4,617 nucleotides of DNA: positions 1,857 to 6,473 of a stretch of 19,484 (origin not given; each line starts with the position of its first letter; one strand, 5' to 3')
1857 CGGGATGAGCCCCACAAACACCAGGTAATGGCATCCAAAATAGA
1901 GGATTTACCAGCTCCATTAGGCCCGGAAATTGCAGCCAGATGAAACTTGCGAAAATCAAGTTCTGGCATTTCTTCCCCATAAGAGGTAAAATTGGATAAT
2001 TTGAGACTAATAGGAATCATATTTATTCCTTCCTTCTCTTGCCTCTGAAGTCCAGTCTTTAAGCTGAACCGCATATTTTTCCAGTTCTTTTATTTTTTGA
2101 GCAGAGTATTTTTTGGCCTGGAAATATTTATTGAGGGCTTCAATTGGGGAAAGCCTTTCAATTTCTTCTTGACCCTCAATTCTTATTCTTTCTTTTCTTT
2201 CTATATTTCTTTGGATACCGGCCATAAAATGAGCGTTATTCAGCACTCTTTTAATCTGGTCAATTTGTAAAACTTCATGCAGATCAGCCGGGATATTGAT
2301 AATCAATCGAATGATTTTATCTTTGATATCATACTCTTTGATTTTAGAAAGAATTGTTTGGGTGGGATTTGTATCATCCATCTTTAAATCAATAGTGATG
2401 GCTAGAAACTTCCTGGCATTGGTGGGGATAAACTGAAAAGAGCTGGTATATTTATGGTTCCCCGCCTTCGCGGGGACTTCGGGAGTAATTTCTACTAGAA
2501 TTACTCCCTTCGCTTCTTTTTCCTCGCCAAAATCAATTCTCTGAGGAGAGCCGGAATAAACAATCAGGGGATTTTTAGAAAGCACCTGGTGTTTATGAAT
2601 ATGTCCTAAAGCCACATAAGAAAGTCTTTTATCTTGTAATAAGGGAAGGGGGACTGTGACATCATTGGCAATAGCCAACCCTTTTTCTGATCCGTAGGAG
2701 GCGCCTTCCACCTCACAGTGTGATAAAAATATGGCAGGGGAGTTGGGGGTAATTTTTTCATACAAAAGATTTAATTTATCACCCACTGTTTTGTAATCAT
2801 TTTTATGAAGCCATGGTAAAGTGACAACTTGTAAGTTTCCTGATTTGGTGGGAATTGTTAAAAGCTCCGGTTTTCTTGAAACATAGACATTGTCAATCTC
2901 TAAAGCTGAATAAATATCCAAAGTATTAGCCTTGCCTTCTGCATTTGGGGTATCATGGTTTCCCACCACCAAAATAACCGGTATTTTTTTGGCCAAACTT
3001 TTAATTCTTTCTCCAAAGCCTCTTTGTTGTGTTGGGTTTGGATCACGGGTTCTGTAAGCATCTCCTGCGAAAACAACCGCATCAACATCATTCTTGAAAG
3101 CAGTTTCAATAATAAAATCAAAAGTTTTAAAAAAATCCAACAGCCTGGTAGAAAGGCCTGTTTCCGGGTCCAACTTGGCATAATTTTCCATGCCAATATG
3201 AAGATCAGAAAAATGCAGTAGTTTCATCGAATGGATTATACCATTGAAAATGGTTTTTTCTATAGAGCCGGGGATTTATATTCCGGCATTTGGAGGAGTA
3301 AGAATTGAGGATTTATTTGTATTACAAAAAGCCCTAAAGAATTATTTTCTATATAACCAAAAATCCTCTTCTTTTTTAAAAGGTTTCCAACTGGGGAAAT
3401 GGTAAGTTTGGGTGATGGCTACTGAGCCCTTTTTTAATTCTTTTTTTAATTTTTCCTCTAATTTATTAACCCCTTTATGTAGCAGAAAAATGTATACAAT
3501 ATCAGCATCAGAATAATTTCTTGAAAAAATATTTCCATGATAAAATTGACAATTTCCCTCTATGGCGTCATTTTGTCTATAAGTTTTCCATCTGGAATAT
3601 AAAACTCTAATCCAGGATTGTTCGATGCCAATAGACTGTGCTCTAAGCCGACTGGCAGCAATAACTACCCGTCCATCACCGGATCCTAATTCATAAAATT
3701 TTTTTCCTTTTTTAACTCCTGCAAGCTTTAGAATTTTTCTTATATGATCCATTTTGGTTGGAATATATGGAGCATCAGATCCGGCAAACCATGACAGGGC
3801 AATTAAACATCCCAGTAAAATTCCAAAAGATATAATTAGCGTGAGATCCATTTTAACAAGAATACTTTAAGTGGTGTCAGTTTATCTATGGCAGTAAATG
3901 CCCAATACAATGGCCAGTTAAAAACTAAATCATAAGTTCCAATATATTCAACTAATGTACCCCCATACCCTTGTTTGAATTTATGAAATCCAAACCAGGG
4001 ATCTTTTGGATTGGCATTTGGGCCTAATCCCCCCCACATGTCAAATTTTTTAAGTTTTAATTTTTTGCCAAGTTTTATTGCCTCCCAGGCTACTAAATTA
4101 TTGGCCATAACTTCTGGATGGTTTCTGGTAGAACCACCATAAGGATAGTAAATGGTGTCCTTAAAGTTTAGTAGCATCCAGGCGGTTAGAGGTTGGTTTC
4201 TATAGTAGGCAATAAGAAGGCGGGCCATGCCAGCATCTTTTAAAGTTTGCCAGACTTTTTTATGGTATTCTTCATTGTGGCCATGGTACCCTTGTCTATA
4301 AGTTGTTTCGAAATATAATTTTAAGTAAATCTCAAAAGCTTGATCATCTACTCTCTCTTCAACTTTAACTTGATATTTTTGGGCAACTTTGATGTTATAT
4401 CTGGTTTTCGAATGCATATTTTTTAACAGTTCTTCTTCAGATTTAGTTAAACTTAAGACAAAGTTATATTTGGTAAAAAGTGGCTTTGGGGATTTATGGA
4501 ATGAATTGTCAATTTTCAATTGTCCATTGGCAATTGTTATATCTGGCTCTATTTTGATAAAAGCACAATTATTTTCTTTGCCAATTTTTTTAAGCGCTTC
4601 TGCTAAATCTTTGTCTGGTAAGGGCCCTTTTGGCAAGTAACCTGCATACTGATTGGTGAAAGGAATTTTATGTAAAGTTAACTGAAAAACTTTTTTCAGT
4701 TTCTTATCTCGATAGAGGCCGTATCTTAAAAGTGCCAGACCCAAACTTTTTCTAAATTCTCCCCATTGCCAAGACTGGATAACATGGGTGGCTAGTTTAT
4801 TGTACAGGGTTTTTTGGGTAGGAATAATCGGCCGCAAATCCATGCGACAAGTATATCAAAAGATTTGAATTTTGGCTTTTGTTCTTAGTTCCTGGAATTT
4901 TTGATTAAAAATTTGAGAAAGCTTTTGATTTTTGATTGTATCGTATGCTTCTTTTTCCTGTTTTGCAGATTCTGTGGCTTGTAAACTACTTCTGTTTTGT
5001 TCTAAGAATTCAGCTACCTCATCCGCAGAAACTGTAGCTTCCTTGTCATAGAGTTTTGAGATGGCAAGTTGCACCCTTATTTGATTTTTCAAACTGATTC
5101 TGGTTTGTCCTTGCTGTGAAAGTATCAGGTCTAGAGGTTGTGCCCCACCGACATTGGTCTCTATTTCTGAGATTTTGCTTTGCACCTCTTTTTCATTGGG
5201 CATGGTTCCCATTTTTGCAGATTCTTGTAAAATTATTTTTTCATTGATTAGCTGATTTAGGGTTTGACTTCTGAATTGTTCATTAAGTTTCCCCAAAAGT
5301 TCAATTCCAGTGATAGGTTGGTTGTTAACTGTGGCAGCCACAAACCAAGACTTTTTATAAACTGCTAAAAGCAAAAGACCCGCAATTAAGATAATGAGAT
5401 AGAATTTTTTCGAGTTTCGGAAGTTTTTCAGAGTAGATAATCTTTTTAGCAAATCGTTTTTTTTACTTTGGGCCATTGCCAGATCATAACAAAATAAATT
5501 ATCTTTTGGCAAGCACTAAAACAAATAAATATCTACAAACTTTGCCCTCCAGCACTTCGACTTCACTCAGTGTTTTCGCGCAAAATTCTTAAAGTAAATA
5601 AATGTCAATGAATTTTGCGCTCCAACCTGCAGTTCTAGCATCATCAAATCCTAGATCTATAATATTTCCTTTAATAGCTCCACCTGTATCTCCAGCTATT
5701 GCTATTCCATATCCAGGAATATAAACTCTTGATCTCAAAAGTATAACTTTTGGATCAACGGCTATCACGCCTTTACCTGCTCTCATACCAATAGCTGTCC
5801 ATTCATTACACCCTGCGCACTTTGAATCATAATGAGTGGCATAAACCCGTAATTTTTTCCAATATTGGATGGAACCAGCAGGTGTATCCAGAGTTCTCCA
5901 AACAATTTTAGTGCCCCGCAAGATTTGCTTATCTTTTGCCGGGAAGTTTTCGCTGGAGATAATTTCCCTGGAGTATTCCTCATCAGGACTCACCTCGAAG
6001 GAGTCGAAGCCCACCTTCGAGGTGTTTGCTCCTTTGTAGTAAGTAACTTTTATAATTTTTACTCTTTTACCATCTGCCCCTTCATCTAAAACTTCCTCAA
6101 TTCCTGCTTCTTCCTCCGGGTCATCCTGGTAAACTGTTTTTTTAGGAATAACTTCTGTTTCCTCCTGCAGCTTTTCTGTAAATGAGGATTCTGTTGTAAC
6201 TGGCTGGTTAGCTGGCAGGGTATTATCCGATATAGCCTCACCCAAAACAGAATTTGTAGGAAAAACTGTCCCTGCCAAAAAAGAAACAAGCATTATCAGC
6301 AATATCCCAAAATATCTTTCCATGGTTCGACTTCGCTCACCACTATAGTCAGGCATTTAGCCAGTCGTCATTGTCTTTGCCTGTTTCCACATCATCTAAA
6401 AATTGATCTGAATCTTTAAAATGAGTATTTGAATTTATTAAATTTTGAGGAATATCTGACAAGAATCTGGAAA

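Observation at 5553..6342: Hairpin mini-repeat family (core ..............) brackets and interrupts the G5/3D cell-wall gene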

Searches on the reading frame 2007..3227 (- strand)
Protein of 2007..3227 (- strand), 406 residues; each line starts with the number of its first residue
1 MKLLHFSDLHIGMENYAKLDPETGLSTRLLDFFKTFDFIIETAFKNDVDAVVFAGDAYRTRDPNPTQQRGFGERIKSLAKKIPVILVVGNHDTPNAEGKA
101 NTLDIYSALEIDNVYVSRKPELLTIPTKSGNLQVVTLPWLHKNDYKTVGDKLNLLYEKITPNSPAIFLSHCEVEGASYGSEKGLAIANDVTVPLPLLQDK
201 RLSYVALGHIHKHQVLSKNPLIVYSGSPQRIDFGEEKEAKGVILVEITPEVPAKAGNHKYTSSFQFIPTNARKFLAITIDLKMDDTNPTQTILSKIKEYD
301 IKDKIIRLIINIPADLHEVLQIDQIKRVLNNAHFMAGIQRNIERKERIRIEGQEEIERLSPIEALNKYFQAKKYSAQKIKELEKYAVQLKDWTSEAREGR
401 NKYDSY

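Call 15: find_encoding_contigs(protein=window:2007-3227:-, flank=10000, max_places=6)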
Protein window:2007-3227:- (406 aa): 2 contigs read that carry it; 1 place shown.
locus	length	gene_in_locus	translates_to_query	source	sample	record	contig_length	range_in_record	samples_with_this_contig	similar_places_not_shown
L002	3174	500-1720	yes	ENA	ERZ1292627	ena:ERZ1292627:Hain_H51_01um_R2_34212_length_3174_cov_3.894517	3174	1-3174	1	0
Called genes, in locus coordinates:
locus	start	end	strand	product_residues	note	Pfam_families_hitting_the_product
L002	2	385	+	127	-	?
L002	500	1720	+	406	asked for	PF00149:Metallophos, PF12850:Metallophos_2 (weak)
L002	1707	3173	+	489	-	?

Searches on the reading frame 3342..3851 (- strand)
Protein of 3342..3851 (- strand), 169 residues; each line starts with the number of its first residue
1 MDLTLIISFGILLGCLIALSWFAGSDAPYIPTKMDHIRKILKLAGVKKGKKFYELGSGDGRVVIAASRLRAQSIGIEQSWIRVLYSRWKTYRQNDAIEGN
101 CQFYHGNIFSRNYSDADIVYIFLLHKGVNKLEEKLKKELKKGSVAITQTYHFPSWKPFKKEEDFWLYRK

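Call 19: search_protein_families(library=pfam, proteins=[window:3342-3851:-], max_evalue=0.01)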
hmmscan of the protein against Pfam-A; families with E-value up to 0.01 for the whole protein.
window:3342-3851:- (169 aa): 2 families
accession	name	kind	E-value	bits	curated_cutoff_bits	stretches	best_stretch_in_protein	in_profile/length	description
PF08123.19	DOT1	-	3.4e-05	23.9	23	1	23-79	17-75/205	Histone methylation protein DOT1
PF13847.12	Methyltransf_31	-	9.2e-05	22.6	27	1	47-151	2-113/145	Methyltransferase domain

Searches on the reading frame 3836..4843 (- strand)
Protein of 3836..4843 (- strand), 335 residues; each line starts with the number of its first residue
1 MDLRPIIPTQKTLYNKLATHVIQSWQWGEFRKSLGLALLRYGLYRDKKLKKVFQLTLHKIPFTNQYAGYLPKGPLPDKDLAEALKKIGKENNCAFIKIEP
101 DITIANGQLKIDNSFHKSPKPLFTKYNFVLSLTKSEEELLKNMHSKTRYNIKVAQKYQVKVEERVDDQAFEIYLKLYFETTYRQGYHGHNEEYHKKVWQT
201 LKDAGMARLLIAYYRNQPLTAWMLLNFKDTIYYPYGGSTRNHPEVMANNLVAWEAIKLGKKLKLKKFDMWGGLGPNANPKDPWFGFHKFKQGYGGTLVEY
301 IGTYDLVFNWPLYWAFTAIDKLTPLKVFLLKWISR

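Call 19: search_protein_families(library=pfam, proteins=[window:3836-4843:-], max_evalue=0.01)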
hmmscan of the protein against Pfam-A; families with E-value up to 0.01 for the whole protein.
window:3836-4843:- (335 aa): 2 families
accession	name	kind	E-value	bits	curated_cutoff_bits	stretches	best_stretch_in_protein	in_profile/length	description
PF02388.22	FemAB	-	5.3e-32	111.6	24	3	214-321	303-406/406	FemAB family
PF13480.13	Acetyltransf_6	-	6.3e-12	46.3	22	1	146-272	6-137/143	Acetyltransferase (GNAT) domain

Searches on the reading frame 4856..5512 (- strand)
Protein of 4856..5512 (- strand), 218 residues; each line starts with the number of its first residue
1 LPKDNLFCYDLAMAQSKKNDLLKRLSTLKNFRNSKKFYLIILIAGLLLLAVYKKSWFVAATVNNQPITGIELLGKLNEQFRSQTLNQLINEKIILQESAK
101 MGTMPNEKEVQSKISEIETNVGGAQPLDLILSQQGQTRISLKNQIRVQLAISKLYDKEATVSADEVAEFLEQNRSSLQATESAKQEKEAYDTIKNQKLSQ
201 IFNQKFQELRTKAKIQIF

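Call 19: search_protein_families(library=pfam, proteins=[window:4856-5512:-], max_evalue=0.01)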
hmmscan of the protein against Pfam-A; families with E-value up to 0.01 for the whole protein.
window:4856-5512:- (218 aa): 3 families
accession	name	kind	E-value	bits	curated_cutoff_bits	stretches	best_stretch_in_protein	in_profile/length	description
PF13624.11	SurA_N_3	-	3.5e-07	30.6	27.2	1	77-154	80-161/162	SurA-like N-terminal domain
PF09312.16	SurA_N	-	2.7e-05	24.8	30.8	1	80-154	42-117/118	SurA N-terminal domain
PF13623.11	SurA_N_2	-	6.8e-05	23.2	28.5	1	77-118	82-123/145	SurA-like N-terminal domain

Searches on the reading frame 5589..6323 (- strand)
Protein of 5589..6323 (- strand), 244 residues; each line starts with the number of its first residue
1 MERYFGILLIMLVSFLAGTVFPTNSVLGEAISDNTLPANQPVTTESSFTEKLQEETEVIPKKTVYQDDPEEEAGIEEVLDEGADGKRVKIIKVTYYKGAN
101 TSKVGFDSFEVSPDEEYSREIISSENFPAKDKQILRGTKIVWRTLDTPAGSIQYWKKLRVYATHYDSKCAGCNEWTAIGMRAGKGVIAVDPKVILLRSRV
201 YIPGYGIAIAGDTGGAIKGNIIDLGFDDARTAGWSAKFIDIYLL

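Call 18: find_homologous_proteins(query=window:5589-6323:-, max_evalue=0.00001)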
Query window:5589-6323:- (244 aa): 3907 proteins with E <= 0.00001 among 4646 candidates; the best 120 are listed.
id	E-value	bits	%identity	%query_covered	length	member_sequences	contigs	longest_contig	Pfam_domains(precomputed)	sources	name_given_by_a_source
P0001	7.9e-159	544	100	100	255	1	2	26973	PF07501.18,PF06725.18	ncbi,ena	-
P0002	4.0e-118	411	78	100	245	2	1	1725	PF07501.18,PF06725.18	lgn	-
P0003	2.9e-117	408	75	100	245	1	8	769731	PF07501.18,PF06725.18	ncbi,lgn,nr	ncbi:G5 domain-containing protein [Candidatus Daviesbacteria bacterium]|nr:G5 domain-containing prot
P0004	3.0e-117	408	74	100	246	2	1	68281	PF07501.18,PF06725.18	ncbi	-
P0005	1.5e-116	406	73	100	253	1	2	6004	PF07501.18,PF06725.18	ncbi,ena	-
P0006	4.4e-116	404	77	100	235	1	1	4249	PF07501.18,PF06725.18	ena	-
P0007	3.1e-115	402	75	100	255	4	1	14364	PF07501.18,PF06725.18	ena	-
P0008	6.5e-113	394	74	100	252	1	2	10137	PF07501.18,PF06725.18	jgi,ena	-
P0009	1.3e-112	393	74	100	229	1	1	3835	PF07501.18,PF06725.18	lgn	-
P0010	1.7e-112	393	72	100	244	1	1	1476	PF07501.18,PF06725.18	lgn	-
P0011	2.0e-112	392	75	100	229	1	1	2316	PF07501.18,PF06725.18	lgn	-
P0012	4.5e-112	391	71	100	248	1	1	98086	PF07501.18,PF06725.18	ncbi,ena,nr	ncbi:MAG: N-acetylmuramoyl-L-alanine amidase [Microgenomates group bacterium Gr01-1014_7]|nr:MAG: N-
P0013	6.4e-112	391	72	100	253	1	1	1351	PF07501.18,PF06725.18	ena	-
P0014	1.2e-111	390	72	100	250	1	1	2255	PF07501.18,PF06725.18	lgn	-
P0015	1.7e-111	389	72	94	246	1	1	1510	PF07501.18,PF06725.18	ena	-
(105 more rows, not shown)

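Call 19: search_protein_families(library=pfam, proteins=[window:5589-6323:-], max_evalue=0.01)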
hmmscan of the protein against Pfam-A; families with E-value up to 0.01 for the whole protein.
window:5589-6323:- (244 aa): 2 families
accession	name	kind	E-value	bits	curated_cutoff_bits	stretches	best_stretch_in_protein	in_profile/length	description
PF06725.17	3D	-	3.8e-13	49.9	23.8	1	186-244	2-71/72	3D domain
PF07501.17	G5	-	3.8e-11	43.5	23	1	52-139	3-75/75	G5 domain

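Call 21: find_related_loci(query=A1, collection=genome_contigs, flank=10000)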
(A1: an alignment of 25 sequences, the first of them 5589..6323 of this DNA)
Query A1 (244 aa) in genome_contigs; peptide patterns used: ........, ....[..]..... (x = any residue, [..] = any of these).
600 stretches matched a pattern (row limit reached: there are more); 584 encode a relative of the query (tblastn E <= 1e-3); the best 80 are kept; 80 distinct loci.
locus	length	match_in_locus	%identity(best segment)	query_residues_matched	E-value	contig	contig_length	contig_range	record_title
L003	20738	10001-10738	74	1-244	3e-122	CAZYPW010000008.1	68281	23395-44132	MAG TPA_asm: uncultured Gammaproteobacteria bacterium isolate binchicken_co38_269 genome assembly, contig: NODE_988_leng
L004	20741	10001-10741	71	1-244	9e-117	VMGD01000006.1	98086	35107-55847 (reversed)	MAG: Microgenomates group bacterium Gr01-1014_7 G01um10147_scaffold_166, whole genome shotgun sequence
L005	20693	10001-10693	69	1-244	9e-110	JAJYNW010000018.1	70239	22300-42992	MAG: bacterium isolate DBS2-4.bin98 NODE_558_length_70239_cov_4.49482, whole genome shotgun sequence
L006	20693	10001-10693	68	1-244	7e-109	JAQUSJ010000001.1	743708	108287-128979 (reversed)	MAG: Candidatus Daviesbacteria bacterium isolate STD1_94 NODE_9_length_743708_cov_15.213565_Sandtown_D1, whole genome sh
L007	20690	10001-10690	67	1-244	4e-106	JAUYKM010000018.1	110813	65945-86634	MAG: Candidatus Daviesbacteria bacterium isolate C24_metabat.bin.195_sub C24_k141_126360, whole genome shotgun sequence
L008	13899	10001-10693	64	1-244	5e-105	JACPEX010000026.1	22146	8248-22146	MAG: Candidatus Daviesbacteria bacterium isolate NC_groundwater_346_Ag_B-0.1um_38_13 GD18-4_B1_scaffold_973741, whole ge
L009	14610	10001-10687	65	1-244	2e-103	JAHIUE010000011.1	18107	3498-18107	MAG: Patescibacteria group bacterium isolate MM_PC_MetaG.mb.24 MM_PC_MetaG.mb.24_k141_198063, whole genome shotgun seque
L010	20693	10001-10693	67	1-244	1e-100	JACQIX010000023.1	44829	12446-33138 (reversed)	MAG: Candidatus Daviesbacteria bacterium isolate NC_groundwater_1136_Ag_S-0.1um_38_183 S_p1_S3_coassembly_k141_1144308,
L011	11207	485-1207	62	13-244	5e-89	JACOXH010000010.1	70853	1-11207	MAG: Candidatus Daviesbacteria bacterium isolate NC_groundwater_148_Ag_S-0.1um_39_10 S4_GD2017_2_S1_scaffold_898, whole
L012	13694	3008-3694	55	1-244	3e-83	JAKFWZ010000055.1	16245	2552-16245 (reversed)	MAG: Candidatus Daviesbacteria bacterium isolate ND2_Bin_11 ND2_0000426, whole genome shotgun sequence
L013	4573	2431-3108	55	1-244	3e-83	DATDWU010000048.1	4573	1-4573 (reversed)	MAG TPA_asm: Patescibacteria group bacterium isolate SMAG_U8120 k141_1182248, whole genome shotgun sequence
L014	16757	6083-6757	54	1-244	2e-81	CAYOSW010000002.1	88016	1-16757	MAG TPA_asm: uncultured Gammaproteobacteria bacterium isolate binchicken_co105_397 genome assembly, contig: NODE_267_len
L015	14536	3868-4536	54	5-244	6e-81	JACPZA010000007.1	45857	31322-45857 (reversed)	MAG: Candidatus Daviesbacteria bacterium isolate NC_groundwater_877_Pr1_S2p5_34_16 Montesol18_S2p5_coassembly_scaffold_1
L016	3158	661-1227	64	40-244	7e-79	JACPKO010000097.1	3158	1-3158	MAG: Candidatus Daviesbacteria bacterium isolate NC_groundwater_496_Ag_S-0.1um_39_16 S35_SO-1_scaffold_558116, whole gen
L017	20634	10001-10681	57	1-244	2e-76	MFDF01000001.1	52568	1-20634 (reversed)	MAG: Candidatus Daviesbacteria bacterium RIFCSPHIGHO2_12_FULL_37_16 rifcsphigho2_12_scaffold_1043, whole genome shotgun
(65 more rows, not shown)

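Call 28: find_related_loci(query=A1, collection=metagenome_contigs, flank=6000)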
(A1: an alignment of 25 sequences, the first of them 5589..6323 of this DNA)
Query A1 (244 aa) in metagenome_contigs; peptide patterns used: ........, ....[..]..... (x = any residue, [..] = any of these).
600 stretches matched a pattern (row limit reached: there are more); 552 encode a relative of the query (tblastn E <= 1e-3); the best 80 are kept; 80 distinct loci.
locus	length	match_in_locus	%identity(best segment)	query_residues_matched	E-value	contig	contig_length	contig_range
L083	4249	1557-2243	77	1-244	6e-127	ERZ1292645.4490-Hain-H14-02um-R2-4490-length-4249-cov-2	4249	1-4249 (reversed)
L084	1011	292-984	69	1-244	3e-123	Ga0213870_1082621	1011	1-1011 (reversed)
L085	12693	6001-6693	69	1-244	2e-110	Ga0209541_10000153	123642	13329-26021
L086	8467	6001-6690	69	1-244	9e-110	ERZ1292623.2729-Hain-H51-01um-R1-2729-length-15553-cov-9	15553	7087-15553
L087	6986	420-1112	70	1-244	7e-110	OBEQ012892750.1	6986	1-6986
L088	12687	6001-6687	67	1-244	3e-108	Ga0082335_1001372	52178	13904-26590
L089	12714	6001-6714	69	1-244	3e-108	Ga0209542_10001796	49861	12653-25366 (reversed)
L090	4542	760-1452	68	1-244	6e-108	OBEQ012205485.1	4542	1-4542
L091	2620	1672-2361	67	3-244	4e-111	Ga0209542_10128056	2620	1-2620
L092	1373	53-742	67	1-244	4e-114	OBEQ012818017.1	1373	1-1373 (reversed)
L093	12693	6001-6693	65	1-244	1e-105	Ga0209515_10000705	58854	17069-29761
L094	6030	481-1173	66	1-244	6e-105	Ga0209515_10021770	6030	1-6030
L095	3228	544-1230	65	1-244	7e-106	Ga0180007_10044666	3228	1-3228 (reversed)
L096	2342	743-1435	64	1-244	1e-107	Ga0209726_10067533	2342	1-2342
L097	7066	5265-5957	62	1-244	7e-102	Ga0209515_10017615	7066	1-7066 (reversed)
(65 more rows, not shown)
